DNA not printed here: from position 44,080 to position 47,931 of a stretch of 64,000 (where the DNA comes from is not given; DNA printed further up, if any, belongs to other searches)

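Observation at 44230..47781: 1183-aa low-complexity surface protein embedded in the type IV pilus operon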

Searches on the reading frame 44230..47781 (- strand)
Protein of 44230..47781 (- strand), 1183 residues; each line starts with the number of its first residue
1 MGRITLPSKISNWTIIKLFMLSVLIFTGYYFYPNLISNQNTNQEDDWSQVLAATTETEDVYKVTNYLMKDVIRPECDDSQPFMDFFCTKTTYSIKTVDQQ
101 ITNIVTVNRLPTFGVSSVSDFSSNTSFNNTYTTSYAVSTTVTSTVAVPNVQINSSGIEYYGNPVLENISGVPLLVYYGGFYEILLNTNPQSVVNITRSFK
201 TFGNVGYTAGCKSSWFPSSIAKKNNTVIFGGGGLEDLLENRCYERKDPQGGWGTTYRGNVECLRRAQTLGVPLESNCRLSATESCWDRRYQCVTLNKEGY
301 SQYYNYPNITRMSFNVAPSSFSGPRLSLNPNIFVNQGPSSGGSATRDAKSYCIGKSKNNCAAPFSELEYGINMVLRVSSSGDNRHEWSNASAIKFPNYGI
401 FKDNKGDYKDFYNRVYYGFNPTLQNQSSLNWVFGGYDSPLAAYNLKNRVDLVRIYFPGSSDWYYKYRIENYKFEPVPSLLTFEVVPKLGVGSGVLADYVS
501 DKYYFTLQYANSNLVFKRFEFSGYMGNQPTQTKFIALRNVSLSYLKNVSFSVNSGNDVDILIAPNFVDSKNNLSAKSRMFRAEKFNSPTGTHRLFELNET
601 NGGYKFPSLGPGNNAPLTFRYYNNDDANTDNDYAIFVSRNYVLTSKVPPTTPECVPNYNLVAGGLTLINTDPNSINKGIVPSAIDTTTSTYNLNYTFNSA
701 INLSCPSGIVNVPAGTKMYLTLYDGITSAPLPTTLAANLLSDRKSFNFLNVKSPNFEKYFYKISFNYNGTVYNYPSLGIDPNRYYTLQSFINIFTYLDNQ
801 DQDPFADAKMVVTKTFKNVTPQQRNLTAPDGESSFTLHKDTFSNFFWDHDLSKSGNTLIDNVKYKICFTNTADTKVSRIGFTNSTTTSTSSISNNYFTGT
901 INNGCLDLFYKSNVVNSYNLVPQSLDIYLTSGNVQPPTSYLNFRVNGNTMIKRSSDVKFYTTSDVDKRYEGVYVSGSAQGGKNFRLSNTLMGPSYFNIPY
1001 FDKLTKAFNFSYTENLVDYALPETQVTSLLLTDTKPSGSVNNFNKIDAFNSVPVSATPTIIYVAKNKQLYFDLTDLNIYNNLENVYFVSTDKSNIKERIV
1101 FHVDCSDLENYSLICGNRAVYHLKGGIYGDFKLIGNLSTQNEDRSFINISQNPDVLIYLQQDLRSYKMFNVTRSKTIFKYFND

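Call 5: search_protein_families(library=pfam, proteins=[window:44230-47781:-], max_evalue=0.1)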
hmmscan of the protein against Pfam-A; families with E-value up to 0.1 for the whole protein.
window:44230-47781:- (1183 aa): 1 family
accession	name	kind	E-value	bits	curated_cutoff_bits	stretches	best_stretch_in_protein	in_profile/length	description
PF18835.7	Beta_helix_2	-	0.0096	16.1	30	1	1052-1112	2-59/68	Beta helix repeat of Inulin fructotransferase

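Call 6: search_protein_families(library=ncbifam, proteins=[window:44230-47781:-], max_evalue=0.1)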
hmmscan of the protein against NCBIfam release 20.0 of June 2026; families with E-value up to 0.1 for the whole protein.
window:44230-47781:- (1183 aa): 0 families

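Call 8: find_homologous_proteins(query=window:44230-47781:-)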
Query window:44230-47781:- (1183 aa): 8 proteins with E <= 0.001 among 8000 candidates.
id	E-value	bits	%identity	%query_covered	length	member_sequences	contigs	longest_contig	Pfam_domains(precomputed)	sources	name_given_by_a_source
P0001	0.0e+0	2698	100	100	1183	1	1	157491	-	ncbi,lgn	-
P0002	0.0e+0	1365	54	100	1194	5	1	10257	-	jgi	-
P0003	0.0e+0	1236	50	100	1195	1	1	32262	-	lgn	-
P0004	0.0e+0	1173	49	100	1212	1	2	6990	-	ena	-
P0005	1.3e-294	999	44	100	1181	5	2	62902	-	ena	-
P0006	9.5e-285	966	45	100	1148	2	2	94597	-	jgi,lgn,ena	-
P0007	3.5e-284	964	45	100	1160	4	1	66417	-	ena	-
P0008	1.2e-15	75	34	21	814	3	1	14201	-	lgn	-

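Call 13: find_encoding_contigs(protein=P0001, flank=10000, max_places=2)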
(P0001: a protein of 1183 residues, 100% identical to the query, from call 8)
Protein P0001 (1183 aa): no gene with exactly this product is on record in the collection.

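Call 14: find_encoding_contigs(protein=P0005, flank=10000, max_places=2)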
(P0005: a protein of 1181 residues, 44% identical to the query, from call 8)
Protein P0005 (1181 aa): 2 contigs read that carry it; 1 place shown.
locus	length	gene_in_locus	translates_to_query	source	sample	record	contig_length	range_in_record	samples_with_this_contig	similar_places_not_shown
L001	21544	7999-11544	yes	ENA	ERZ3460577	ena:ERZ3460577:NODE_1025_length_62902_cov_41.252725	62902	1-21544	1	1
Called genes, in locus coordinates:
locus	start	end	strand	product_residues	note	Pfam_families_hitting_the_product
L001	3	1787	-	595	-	?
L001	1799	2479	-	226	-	PF13177:DNA_pol3_delta2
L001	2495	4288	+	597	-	PF05157:MshEN, PF00437:T2SSE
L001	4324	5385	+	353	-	PF00437:T2SSE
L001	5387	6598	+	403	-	PF28597:T2SSF_N, PF00482:T2SSF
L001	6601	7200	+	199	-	PF07963:N_methyl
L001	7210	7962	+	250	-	PF06750:A24_N_bact, PF01478:Peptidase_A24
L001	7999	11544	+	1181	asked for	-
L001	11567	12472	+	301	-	-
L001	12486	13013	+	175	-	PF07963:N_methyl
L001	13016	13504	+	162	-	-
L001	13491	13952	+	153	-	-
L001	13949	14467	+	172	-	PF07963:N_methyl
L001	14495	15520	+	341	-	PF11104:PilM_2, PF14450:FtsA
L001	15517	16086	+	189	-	-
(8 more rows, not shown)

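Call 15: find_encoding_contigs(protein=P0006, flank=10000, max_places=2)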
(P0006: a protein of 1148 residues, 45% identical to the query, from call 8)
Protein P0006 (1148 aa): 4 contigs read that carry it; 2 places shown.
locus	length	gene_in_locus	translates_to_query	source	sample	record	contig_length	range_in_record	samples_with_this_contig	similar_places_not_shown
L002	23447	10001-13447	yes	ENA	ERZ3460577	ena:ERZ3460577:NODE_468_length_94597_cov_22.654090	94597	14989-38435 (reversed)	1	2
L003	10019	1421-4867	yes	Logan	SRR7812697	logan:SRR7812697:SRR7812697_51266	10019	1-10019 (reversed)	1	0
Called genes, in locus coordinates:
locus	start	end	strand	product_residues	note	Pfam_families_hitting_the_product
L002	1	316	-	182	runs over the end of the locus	PF00719:Pyrophosphatase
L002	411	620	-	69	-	-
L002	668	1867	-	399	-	PF03734:YkuD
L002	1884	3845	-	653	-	PF02518:HATPase_c, PF00204:DNA_gyraseB, PF01751:Toprim, PF00986:DNA_gyraseB_C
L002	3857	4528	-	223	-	PF13177:DNA_pol3_delta2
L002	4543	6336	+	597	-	PF05157:MshEN, PF00437:T2SSE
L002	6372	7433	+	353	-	PF00437:T2SSE, PF13401:AAA_22 (faint)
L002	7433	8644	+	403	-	PF28597:T2SSF_N, PF00482:T2SSF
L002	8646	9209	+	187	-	PF07963:N_methyl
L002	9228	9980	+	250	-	PF06750:A24_N_bact, PF01478:Peptidase_A24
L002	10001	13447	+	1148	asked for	-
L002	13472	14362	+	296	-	-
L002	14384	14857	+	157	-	PF07963:N_methyl (weak)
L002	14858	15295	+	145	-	-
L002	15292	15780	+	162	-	-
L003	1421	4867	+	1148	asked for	-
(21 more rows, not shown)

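Call 16: find_encoding_contigs(protein=P0008, flank=10000, max_places=2)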
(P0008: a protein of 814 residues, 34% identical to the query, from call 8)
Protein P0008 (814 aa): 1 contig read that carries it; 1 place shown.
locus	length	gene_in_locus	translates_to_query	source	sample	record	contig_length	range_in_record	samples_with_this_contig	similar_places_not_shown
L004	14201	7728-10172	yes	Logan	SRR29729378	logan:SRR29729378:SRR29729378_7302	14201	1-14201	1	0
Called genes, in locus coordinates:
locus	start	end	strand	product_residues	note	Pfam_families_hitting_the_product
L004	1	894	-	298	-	?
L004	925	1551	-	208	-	PF13177:DNA_pol3_delta2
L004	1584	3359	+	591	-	PF05157:MshEN, PF00437:T2SSE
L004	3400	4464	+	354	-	PF00437:T2SSE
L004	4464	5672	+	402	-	PF28597:T2SSF_N, PF00482:T2SSF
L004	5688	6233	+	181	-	PF07963:N_methyl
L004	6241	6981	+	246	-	PF06750:A24_N_bact, PF01478:Peptidase_A24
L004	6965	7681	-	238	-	-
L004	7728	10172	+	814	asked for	-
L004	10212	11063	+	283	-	-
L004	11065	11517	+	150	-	PF07963:N_methyl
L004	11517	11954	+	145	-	PF07963:N_methyl (weak)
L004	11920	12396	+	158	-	-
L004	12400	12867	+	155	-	PF07963:N_methyl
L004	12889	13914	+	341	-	PF11104:PilM_2, PF14450:FtsA (weak)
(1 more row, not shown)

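Call 18: find_related_loci(query=A1, collection=genome_contigs, flank=8000)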
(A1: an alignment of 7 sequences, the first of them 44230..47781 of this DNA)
Query A1 (1183 aa) in genome_contigs; peptide patterns used: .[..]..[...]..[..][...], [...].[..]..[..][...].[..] (x = any residue, [..] = any of these).
82 stretches matched a pattern, but none encodes a relative of the query by tblastn (E <= 1e-3).

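Call 33: predict_structure(alignment_id=A1)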
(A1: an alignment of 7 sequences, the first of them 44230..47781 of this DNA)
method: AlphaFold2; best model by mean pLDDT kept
length: 1183 residues; sequences in the alignment: 7
mean_pLDDT: 37.7   pTM: 0.28
mean pLDDT of the five models: 37.7, 37.5, 34.8, 32.8, 31.5
residues with pLDDT >= 90: 0; 70-90: 80; 50-70: 152; < 50: 951
segments of 3 or more residues with pLDDT < 50: 1-11, 20-168, 170-223, 226-312, 318-510, 518-558, 563-575, 586-592, 599-653, 659-665, 670-690, 754-758, 780-789, 817-822, 827-832, 836-848, 913-920, 932-1183
pLDDT, mean of each block of 10 residues (from residue 1): 34 49 37 27 25 22 23 37 38 39 38 33 28 26 22 26 43 44 40 36 24 31 45 27 27 24 34 37 34 23 27 46 44 30 21 26 22 22 21 21 23 22 29 27 33 38 41 26 32 26 44 49 38 44 42 43 44 49 51 51 41 32 29 33 31 49 46 32 38 64 65 79 58 72 72 49 70 61 43 66 57 53 47 43 41 52 68 74 74 75 75 45 70 34 25 26 26 22 20 21 23 24 23 22 20 22 25 24 23 26 36 36 27 26 23 32 34 29 24
secondary structure, 60 per line:
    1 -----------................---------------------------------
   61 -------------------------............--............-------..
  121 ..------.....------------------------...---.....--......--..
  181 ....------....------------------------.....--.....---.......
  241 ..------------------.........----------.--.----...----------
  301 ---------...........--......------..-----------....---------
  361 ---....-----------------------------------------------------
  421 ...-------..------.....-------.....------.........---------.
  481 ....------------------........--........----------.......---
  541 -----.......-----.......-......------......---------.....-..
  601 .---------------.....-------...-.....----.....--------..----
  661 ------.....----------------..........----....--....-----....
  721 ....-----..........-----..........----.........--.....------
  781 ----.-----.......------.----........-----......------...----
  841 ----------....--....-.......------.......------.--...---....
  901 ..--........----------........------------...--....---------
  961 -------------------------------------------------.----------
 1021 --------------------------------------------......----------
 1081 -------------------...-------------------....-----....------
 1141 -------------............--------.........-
elements in order (helices of 4 or more, strands of 3 or more residues): H12-27 E86-97 E100-111 H119-122 E129-133 E158-160 E164-168 E171-176 E179-184 E191-194 E219-223 E226-230 H234-242 H261-269 E310-320 E323-328 E348-351 E364-367 H439-443 E451-455 E462-470 E480-484 E503-510 E513-520 E531-537 E546-552 E558-564 H566-571 E578-583 E593-597 E617-621 E633-637 E642-646 E667-671 E688-697 E702-705 E708-711 E717-724 E730-739 E745-754 E759-767 E770-774 E791-797 E809-816 E822-827 E834-836 E851-854 E857-860 E862-868 E875-881 E891-893 E897-902 E905-912 E923-930 E943-945 E948-951 E1068-1070 E1100-1102 E1122-1125 E1131-1134 H1154-1165 H1174-1182

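Call 41: search_solved_structures(query=A1, max_evalue=10)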
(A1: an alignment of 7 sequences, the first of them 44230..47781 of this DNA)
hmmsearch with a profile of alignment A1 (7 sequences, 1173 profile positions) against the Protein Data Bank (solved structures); distinct sequences matched with E-value up to 10: 10.
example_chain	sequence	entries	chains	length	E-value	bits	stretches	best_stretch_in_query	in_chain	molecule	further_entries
3b6d_A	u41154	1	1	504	1.6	9.4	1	702-768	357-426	Cholesterol oxidase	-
1b8s_A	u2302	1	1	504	1.6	9.4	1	702-768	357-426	PROTEIN (CHOLESTEROL OXIDASE)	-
3b3r_A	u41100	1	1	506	1.6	9.4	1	702-768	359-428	Cholesterol oxidase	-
4rek_A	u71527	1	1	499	1.6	9.3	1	702-768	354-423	Cholesterol oxidase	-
1cc2_A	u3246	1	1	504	1.7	9.3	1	702-768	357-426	PROTEIN (CHOLESTEROL OXIDASE)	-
1b4v_A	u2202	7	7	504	1.7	9.3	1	702-768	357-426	PROTEIN (CHOLESTEROL OXIDASE) | CHOLESTEROL OXIDASE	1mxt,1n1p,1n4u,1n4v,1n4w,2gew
3gyi_A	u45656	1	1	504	1.7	9.3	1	702-768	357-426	Cholesterol oxidase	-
1ijh_A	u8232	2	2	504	1.7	9.3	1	702-768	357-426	CHOLESTEROL OXIDASE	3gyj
3cnj_A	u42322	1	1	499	1.7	9.3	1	702-768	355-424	Cholesterol oxidase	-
4u2l_A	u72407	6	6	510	1.7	9.3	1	702-768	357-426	Cholesterol oxidase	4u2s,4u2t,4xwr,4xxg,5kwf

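Call 42: search_protein_families(library=phrogs, proteins=[window:44230-47781:-], max_evalue=0.1)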
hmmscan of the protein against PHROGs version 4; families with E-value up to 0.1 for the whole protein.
window:44230-47781:- (1183 aa): 1 family
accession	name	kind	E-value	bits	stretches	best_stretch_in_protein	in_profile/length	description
phrog_4565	-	unknown function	0.018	16.4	1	9-58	12-58/94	-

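Call 50: search_protein_representatives(alignment_id=A1)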
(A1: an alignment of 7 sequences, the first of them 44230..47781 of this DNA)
Query: 7 sequences, 1173 profile positions. Proteins with E-value up to 0.001 (for the whole library): 28; up to 1e-10: 24; up to 1e-30: 13. The best 28 are listed.
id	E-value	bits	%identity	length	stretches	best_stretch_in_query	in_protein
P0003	0.0e+00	2020.0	-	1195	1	1-1173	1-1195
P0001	0.0e+00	1949.5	-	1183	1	1-1173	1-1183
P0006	0.0e+00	1862.2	-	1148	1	1-1173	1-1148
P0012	2.0e-230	784.1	-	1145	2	418-1173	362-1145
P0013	2.4e-213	727.5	-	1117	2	140-1172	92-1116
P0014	7.1e-152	523.9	-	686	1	488-1170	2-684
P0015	2.3e-74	267.2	-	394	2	131-424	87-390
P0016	4.1e-69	249.8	-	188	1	534-672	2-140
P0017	8.1e-62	225.7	-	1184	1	63-1172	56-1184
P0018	2.6e-50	187.6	-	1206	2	541-1166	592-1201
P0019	5.4e-47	176.6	-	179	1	1-139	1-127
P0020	3.9e-45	170.4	-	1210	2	586-1170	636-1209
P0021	2.5e-31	124.7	-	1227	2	608-1164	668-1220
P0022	3.5e-22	94.4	-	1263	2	147-1171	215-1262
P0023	1.1e-20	89.4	-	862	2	918-1166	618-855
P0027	1.0e-18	82.9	-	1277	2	882-1165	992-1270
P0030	6.1e-16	73.7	-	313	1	921-1164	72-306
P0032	8.1e-13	63.4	-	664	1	620-1164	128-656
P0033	1.3e-10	56.1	-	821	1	930-1163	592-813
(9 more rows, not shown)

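Call 52: find_homologous_proteins(query=A3, max_evalue=0.001)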
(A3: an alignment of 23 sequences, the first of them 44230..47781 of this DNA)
Query A3 (23 sequences) (1183 aa, profile of the alignment): 7 proteins with E <= 0.001 among 8000 candidates.
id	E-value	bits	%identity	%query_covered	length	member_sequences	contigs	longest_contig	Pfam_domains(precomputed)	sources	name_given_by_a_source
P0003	0.0e+0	1298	50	100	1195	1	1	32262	-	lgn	-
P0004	0.0e+0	1243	49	100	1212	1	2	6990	-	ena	-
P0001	0.0e+0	1230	100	100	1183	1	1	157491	-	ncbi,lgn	-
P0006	0.0e+0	1224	45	100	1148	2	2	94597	-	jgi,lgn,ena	-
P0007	0.0e+0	1219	45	100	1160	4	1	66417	-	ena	-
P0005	0.0e+0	1161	44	100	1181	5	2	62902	-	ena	-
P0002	0.0e+0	1158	54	100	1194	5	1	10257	-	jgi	-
